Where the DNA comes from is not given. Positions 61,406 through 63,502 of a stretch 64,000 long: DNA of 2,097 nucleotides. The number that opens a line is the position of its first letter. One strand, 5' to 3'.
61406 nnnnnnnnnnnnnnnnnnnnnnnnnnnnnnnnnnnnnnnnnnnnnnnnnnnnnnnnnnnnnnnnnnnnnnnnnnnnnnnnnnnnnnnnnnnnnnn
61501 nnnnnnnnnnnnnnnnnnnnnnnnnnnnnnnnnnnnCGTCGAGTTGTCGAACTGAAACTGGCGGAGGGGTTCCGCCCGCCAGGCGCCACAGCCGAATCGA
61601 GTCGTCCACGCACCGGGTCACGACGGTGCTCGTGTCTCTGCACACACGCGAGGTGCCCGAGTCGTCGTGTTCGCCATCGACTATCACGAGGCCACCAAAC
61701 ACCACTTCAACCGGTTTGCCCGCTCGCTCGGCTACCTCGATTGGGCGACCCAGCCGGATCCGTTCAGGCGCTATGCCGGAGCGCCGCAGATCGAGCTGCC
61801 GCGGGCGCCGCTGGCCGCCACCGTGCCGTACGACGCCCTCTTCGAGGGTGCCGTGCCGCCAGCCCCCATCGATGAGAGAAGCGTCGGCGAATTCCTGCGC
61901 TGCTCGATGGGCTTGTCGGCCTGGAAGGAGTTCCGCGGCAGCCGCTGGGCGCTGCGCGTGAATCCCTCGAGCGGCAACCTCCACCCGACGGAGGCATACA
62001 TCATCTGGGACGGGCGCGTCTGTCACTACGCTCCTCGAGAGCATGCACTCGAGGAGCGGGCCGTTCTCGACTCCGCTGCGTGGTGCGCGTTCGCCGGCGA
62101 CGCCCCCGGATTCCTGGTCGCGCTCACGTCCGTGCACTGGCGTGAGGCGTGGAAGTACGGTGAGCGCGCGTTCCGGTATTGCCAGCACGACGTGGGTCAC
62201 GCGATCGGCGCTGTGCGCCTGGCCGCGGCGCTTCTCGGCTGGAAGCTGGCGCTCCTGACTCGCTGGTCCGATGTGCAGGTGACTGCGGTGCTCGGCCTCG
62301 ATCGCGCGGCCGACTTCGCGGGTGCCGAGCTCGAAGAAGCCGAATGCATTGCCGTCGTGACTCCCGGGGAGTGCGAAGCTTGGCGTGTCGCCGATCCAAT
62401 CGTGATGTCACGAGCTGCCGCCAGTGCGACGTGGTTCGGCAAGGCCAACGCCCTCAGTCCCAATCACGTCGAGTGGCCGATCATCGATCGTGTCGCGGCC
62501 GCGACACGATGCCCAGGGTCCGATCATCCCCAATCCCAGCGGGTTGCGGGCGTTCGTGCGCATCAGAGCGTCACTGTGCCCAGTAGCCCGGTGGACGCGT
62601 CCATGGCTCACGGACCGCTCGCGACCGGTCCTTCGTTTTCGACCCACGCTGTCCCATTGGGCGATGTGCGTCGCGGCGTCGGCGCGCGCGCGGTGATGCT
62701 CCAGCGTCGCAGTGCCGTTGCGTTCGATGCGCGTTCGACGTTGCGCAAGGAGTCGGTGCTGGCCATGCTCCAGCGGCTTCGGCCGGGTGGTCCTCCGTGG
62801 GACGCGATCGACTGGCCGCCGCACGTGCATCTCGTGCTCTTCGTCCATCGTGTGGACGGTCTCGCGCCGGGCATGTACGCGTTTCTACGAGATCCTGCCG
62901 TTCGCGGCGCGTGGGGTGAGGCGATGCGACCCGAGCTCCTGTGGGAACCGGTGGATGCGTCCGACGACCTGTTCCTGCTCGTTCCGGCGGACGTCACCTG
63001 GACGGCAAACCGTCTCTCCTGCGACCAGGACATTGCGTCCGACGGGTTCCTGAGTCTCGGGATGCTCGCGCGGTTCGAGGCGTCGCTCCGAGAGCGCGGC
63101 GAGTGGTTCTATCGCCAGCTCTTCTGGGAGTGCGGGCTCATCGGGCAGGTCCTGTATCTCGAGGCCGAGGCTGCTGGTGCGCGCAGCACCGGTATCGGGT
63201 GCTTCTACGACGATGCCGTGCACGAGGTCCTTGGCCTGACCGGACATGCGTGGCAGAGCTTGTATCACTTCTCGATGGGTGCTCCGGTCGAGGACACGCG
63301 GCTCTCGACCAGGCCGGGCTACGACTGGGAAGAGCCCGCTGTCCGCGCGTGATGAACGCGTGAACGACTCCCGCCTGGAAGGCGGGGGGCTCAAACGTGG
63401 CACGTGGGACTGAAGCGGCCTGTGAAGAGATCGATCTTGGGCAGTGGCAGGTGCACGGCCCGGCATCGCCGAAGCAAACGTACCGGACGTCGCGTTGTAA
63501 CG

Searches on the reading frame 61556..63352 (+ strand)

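Call 81: search_protein_families(library=pfam, proteins=[window:61556-63352:+], max_evalue=0.00001)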
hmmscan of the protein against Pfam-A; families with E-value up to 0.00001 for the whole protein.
window:61556-63352:+ (598 aa): 1 family
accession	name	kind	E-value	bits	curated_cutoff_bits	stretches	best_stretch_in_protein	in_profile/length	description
PF00881.29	Nitroreductase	-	4.5e-14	53.4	23.5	2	504-575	97-166/167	Nitroreductase family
